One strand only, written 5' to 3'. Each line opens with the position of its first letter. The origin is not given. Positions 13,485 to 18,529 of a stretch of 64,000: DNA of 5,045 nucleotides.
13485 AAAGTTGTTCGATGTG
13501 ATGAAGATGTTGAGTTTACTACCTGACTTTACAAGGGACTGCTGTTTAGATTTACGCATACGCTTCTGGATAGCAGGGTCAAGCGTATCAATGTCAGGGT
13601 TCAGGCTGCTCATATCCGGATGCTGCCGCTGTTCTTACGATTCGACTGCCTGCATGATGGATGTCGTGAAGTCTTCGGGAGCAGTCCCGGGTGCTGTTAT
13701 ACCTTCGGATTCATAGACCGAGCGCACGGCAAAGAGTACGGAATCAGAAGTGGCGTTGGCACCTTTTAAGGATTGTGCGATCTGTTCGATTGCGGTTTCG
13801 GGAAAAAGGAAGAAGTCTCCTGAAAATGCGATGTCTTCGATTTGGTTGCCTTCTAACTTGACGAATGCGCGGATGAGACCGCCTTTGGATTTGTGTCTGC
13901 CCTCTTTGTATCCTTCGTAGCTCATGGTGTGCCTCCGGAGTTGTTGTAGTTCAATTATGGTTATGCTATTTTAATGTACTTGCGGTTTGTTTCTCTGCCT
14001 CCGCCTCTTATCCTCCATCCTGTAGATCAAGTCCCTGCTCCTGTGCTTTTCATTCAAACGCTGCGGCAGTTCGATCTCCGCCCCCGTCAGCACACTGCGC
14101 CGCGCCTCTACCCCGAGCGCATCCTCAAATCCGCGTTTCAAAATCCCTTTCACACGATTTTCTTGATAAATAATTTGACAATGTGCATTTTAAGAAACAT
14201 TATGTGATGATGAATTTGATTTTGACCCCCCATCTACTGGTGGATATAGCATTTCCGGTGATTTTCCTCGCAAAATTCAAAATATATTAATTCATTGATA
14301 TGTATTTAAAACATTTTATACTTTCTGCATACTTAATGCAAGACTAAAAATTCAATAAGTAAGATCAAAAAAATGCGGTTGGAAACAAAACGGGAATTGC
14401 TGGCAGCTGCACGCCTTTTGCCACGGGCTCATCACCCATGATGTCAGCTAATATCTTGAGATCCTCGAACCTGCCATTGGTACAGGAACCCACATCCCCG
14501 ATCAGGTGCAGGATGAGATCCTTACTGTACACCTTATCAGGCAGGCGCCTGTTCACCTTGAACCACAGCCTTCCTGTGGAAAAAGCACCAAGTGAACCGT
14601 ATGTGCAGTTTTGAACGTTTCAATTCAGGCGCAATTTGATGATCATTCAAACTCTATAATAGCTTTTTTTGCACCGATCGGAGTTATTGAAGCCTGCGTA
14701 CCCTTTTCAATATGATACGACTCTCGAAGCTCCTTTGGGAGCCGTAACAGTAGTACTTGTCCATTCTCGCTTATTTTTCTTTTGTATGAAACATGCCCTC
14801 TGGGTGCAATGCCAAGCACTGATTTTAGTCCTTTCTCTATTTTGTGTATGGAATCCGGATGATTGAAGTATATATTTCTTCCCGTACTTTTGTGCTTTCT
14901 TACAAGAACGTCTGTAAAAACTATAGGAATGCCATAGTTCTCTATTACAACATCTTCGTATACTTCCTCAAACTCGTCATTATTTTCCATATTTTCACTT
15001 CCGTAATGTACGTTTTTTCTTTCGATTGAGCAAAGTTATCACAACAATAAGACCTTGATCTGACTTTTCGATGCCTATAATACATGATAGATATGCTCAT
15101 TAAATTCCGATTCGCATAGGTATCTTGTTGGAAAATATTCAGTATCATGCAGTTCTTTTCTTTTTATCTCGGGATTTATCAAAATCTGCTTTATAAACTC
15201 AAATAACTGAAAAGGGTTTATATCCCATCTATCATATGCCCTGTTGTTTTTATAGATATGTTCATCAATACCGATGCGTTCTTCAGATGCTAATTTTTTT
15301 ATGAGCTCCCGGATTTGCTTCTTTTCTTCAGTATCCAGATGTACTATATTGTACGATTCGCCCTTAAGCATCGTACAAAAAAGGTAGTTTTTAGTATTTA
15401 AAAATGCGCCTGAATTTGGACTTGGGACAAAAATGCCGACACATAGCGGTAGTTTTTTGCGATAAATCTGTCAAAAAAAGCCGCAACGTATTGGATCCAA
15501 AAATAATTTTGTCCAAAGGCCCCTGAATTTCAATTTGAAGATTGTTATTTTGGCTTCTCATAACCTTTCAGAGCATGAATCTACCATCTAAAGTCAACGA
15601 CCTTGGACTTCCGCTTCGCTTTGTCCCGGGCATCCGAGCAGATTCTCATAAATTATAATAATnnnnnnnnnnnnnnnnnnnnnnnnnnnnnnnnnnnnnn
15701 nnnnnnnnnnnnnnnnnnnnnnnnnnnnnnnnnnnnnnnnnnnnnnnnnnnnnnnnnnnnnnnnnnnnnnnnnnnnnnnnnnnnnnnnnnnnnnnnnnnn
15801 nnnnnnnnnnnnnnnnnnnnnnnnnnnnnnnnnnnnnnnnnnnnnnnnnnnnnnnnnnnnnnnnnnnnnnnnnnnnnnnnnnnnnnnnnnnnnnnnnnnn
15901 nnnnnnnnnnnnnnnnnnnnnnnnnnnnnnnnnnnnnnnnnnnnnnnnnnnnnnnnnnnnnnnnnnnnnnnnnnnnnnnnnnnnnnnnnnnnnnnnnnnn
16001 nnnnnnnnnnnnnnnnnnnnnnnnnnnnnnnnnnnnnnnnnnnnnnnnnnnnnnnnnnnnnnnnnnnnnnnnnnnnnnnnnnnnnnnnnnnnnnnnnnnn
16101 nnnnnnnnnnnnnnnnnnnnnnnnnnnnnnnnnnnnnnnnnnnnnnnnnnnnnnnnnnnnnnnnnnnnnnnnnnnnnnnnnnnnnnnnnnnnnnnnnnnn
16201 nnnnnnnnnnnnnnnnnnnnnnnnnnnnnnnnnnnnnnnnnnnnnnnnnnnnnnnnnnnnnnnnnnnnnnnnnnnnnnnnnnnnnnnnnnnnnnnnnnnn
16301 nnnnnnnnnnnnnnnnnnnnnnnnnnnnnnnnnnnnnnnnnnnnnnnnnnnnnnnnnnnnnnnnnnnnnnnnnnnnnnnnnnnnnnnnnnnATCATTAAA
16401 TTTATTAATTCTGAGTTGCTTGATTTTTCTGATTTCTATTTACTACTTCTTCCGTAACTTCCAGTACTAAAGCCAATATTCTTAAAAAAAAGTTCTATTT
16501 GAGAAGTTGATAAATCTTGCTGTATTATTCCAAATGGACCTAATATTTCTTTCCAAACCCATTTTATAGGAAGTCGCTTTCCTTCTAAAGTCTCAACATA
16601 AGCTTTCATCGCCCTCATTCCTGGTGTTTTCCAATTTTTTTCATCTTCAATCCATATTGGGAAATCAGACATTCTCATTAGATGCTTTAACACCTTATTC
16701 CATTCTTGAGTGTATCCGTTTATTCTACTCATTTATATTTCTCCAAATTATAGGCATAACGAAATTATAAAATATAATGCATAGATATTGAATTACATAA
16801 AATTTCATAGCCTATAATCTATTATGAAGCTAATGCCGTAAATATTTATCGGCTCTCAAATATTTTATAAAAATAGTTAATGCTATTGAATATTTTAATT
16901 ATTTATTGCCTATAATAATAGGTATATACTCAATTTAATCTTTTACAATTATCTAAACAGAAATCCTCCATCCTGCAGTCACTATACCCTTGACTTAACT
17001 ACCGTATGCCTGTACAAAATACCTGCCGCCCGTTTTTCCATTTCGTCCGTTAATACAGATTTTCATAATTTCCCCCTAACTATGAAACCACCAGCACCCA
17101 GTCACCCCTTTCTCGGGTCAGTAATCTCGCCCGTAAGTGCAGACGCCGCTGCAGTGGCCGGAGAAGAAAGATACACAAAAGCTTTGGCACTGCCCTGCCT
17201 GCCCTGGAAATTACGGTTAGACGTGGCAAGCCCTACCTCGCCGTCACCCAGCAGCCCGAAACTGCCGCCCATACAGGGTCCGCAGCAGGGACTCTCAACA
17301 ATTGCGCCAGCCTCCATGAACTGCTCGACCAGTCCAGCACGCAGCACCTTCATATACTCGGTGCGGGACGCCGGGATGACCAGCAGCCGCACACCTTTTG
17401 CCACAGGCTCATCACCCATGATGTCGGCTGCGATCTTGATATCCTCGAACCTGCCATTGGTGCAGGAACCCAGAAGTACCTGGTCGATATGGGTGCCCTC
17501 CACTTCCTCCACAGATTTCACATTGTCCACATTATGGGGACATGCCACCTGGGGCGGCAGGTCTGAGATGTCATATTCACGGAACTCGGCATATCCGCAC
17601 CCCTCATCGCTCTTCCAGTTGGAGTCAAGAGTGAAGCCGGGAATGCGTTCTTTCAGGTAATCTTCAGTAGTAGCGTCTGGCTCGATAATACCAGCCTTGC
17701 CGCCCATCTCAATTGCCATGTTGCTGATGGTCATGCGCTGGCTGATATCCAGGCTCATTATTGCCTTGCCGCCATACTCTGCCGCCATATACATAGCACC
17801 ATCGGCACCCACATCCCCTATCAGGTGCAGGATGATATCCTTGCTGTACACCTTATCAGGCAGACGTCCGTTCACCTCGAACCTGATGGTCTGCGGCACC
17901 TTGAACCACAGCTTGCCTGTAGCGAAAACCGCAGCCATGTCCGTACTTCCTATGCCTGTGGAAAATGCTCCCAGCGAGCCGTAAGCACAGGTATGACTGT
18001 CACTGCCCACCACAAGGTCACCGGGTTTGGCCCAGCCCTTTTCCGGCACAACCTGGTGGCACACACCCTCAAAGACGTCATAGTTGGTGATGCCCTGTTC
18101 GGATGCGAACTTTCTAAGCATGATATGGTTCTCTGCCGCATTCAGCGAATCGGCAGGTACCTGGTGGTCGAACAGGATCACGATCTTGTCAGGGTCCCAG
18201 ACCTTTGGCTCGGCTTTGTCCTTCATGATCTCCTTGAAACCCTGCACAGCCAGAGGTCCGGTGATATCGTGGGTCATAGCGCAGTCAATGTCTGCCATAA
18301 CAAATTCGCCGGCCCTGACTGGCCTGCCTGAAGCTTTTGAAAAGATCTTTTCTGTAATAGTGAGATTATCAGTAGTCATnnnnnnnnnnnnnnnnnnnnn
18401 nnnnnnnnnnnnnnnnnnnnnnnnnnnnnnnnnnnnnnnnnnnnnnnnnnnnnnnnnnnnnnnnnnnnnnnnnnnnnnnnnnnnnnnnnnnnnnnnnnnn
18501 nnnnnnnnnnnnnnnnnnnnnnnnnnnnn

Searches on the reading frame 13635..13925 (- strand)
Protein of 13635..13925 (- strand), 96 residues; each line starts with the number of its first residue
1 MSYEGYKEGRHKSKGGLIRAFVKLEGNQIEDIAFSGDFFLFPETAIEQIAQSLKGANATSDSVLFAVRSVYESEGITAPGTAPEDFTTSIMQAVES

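Call 3: search_protein_families(library=pfam, proteins=[window:13635-13925:-], max_evalue=0.01)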
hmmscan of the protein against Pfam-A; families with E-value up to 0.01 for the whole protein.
window:13635-13925:- (96 aa): 1 family
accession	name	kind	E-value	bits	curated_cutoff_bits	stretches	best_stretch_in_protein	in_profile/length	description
PF10437.14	Lip_prot_lig_C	-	4.9e-08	33.2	24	1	10-86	9-81/85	Bacterial lipoate protein ligase C-terminus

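Call 4: search_protein_families(library=ncbifam, proteins=[window:13635-13925:-], max_evalue=0.01)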
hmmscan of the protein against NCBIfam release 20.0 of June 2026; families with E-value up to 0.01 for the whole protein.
window:13635-13925:- (96 aa): 4 families
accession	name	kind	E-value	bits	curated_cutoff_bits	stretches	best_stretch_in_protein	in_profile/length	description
NF053749.1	LplB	equivalog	4.7e-20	71.6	65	1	9-94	1-86/86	lipoate-protein ligase small subunit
NF053751.1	LplAB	exception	2.6e-08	33.2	550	1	9-93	2-88/348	lipoate-protein ligase LplAB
TIGR00545.2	lipoyltrans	equivalog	7.1e-05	21.9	280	1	10-71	251-310/328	lipoate--protein ligase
NF053790.1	LplA_LipA_fuse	exception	0.00014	20.6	800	1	12-70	248-306/606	bifunctional lipoate--protein ligase/lipoyl synthase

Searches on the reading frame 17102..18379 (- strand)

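Call 8: search_protein_families(library=ncbifam, proteins=[window:17102-18379:-], max_evalue=0.00001)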
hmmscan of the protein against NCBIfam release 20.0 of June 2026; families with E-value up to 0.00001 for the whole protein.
window:17102-18379:- (425 aa): 19 families
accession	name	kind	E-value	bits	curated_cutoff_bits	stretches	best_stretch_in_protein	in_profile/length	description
NF001614.1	PRK00402.1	subfamily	1.1e-180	600.8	385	1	7-423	2-415/415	aconitase/3-isopropylmalate dehydratase large subunit family protein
TIGR01343.1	hacA_fam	subfamily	1.5e-167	557.4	385.7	1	7-423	1-412/412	homoaconitate hydratase family protein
TIGR02086.1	IPMI_arch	subfamily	2.8e-167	556.6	410.15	1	7-423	2-410/411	3-isopropylmalate dehydratase/homoaconitate hydratase family large subunit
NF040615.1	HacA_Meth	equivalog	2.8e-155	517.1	550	1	7-421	2-417/419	homoaconitase large subunit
TIGR02083.1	LEU2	equivalog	2.5e-146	487.9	610.65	1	6-424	1-418/419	3-isopropylmalate dehydratase large subunit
NF005558.0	PRK07229.1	equivalog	1e-96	325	612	1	6-424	3-414/647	aconitate hydratase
NF009116.0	PRK12466.1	subfamily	3e-91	306.3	531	2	7-289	6-302/472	3-isopropylmalate dehydratase large subunit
NF004016.0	PRK05478.1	subfamily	9e-90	301.4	510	2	7-291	5-302/468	3-isopropylmalate dehydratase large subunit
TIGR01342.1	acon_putative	hypoth_equivalog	1.5e-81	274.5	719.15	1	7-424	1-411/655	putative aconitate hydratase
TIGR00139.1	h_aconitase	equivalog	9.2e-77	259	529.9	2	8-246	4-244/709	homoaconitase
TIGR00170.1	leuC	equivalog_domain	8.6e-73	245.5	560.25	2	7-291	4-301/466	3-isopropylmalate dehydratase large subunit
NF006690.0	PRK09238.1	equivalog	4.7e-41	140.6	782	2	254-420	648-812/852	bifunctional aconitate hydratase 2/2-methylisocitrate dehydratase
TIGR01340.1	aconitase_mito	equivalog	6.8e-40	137.1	825.35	1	85-419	114-472/745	aconitate hydratase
NF008503.0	PRK11413.1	equivalog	3.4e-31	108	641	2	297-410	351-464/753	hydratase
TIGR00117.1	acnB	equivalog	1.1e-28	99.6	1287.2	1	257-420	650-810/844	bifunctional aconitate hydratase 2/2-methylisocitrate dehydratase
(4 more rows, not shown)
